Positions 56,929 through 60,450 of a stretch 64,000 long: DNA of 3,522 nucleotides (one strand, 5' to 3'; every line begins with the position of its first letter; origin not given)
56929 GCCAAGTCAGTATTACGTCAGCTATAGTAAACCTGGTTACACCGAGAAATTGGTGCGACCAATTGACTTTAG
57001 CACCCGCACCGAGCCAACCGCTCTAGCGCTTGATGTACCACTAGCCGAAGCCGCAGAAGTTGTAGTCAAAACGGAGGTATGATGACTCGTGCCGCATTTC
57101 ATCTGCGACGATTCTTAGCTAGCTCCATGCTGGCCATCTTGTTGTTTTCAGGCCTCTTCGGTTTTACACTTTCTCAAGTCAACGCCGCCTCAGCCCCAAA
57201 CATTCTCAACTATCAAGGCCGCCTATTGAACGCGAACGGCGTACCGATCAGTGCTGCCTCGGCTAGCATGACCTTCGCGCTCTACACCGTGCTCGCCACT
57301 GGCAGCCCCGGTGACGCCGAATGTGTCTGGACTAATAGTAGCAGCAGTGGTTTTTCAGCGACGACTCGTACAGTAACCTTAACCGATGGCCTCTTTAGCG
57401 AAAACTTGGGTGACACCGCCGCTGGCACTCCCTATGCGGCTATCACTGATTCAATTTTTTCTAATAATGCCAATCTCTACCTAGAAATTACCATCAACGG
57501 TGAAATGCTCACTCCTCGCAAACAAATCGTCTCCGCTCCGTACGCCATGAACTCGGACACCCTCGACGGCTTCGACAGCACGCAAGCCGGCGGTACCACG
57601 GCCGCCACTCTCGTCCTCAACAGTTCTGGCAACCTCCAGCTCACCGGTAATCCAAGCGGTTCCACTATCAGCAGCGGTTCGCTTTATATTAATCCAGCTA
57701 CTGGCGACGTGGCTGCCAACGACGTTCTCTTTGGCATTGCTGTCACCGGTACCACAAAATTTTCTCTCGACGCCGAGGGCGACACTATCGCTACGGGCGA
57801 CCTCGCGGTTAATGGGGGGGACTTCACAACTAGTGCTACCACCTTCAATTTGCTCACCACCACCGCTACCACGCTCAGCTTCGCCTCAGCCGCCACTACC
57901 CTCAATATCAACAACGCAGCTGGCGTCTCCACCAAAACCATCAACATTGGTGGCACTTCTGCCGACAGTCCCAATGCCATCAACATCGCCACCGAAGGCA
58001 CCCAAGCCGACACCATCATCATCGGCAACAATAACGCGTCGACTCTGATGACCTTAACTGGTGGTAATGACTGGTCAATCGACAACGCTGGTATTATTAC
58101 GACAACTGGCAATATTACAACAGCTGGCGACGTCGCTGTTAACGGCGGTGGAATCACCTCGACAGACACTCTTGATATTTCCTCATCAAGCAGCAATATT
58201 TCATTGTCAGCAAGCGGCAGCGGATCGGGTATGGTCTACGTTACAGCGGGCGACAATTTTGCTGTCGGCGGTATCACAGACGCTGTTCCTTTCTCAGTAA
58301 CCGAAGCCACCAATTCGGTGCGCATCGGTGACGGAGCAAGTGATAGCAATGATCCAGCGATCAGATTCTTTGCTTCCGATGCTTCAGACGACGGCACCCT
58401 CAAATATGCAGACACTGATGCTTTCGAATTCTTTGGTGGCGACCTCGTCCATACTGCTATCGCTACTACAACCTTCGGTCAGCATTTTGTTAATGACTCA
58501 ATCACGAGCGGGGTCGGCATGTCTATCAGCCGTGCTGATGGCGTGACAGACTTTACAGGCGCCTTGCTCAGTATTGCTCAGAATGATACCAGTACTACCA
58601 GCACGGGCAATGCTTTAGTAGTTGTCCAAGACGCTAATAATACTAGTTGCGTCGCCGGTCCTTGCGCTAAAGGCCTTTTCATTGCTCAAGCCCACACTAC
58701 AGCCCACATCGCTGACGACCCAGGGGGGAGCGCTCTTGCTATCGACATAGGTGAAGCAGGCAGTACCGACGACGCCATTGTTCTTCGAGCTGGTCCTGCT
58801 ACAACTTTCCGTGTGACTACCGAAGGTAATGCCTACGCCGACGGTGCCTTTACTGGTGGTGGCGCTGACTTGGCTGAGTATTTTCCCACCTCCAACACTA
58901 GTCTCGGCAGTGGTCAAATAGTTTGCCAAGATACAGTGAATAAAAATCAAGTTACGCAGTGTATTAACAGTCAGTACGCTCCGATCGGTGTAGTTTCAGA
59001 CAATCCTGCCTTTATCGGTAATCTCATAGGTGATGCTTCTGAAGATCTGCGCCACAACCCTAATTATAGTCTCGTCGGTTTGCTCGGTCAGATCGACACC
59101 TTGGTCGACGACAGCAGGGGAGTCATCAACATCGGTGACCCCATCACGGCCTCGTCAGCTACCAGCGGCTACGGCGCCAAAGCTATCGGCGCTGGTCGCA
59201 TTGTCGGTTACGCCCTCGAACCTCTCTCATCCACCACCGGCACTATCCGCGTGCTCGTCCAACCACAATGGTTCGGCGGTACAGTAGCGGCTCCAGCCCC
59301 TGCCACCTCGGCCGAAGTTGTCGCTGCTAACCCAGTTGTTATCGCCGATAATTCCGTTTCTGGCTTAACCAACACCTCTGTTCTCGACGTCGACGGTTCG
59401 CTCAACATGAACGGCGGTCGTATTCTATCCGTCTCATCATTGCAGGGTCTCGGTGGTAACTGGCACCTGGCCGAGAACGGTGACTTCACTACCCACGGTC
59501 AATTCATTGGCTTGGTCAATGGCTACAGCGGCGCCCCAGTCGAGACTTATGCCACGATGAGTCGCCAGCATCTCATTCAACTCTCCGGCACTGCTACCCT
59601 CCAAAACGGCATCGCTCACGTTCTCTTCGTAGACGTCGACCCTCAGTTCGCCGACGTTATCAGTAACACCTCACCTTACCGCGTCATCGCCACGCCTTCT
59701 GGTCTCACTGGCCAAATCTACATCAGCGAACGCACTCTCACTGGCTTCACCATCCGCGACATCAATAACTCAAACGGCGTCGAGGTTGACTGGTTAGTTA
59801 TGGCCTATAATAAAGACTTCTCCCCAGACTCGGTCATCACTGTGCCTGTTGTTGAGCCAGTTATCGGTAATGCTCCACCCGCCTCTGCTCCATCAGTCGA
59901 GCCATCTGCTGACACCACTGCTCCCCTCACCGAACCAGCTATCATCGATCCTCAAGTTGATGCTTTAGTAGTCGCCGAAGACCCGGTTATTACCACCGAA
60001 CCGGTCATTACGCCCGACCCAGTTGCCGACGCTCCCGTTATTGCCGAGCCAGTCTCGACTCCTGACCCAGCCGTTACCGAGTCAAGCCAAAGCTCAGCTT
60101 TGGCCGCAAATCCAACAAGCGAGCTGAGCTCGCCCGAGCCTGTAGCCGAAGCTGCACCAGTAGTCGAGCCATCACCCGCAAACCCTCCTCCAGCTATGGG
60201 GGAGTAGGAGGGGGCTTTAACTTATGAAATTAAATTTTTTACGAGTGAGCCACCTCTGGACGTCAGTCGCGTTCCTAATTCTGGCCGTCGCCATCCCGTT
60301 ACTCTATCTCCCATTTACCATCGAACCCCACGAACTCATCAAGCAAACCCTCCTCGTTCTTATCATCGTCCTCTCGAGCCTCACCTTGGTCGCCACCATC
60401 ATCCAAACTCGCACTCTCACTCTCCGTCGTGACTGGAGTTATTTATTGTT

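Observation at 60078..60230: Two different micro-repeats stacked at the 3' end of the giant surface gene supply its stop codon and abut the next gene's start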

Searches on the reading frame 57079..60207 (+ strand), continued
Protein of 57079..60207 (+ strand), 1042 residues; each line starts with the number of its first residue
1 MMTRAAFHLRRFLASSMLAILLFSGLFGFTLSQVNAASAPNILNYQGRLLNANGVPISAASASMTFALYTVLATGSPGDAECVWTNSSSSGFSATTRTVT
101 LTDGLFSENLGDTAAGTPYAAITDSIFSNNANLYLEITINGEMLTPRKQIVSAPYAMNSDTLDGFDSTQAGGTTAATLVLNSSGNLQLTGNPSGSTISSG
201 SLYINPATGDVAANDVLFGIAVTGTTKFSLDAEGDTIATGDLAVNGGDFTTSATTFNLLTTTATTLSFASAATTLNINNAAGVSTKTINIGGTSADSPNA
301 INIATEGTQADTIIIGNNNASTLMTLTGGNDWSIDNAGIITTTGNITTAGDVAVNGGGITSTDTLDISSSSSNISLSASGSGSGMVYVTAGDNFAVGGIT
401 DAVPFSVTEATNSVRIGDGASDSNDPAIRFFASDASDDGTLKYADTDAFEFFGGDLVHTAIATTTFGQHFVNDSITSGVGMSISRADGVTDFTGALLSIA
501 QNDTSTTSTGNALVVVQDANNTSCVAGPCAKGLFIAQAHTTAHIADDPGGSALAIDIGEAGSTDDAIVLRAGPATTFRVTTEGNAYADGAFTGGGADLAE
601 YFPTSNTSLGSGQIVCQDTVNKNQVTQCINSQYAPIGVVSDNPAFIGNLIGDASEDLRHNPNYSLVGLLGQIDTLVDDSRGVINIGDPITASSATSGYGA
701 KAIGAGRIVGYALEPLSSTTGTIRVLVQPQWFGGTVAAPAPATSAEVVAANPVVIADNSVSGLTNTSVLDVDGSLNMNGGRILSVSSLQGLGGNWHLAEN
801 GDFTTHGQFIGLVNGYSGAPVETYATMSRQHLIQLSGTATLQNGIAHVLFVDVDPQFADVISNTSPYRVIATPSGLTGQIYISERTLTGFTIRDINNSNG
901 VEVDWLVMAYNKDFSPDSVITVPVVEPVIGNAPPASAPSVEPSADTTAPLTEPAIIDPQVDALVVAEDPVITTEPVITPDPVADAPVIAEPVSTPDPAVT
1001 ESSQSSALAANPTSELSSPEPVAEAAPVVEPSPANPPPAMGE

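Call 67: find_encoding_contigs(protein=P0001, flank=1500, max_places=6)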
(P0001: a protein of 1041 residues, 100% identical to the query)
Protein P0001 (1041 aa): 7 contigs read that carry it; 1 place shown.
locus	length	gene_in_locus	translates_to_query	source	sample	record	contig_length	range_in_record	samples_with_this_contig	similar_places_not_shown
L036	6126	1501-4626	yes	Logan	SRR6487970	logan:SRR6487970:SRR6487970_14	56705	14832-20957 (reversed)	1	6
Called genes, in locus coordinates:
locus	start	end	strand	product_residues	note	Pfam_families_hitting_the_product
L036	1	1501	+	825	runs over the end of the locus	-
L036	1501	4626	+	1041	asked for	-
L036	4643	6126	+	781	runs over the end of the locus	PF13428:TPR_14 (faint), PF13414:TPR_11 (faint), PF13174:TPR_6 (faint), PF13432:TPR_16, PF14559:TPR_19 (weak)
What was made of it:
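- Checked: Independent support: the identical protein is carried on 7 contigs, and the one place shown is a different assembly, so this is not an assembly artefact (call 67).
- The identical protein is on 7 contigs (call 67).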

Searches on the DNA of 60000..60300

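Call 45: search_rna_families(source=window, start=60000, end=60300, threshold=evalue, max_evalue=5)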
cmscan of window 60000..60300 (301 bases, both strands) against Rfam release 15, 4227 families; matches with E-value up to 5: 2.
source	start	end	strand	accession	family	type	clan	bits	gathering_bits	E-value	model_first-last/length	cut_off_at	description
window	60054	60114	+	RF01075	TLS-PK1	Cis-reg;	-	14.4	80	2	1-97/97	no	Pseudoknot of tRNA-like structure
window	60158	60239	-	RF02132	HOXB13-AS1_1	Gene; lncRNA;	-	14.1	60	0.76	53-136/136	no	HOXB13 antisense RNA 1 conserved region 1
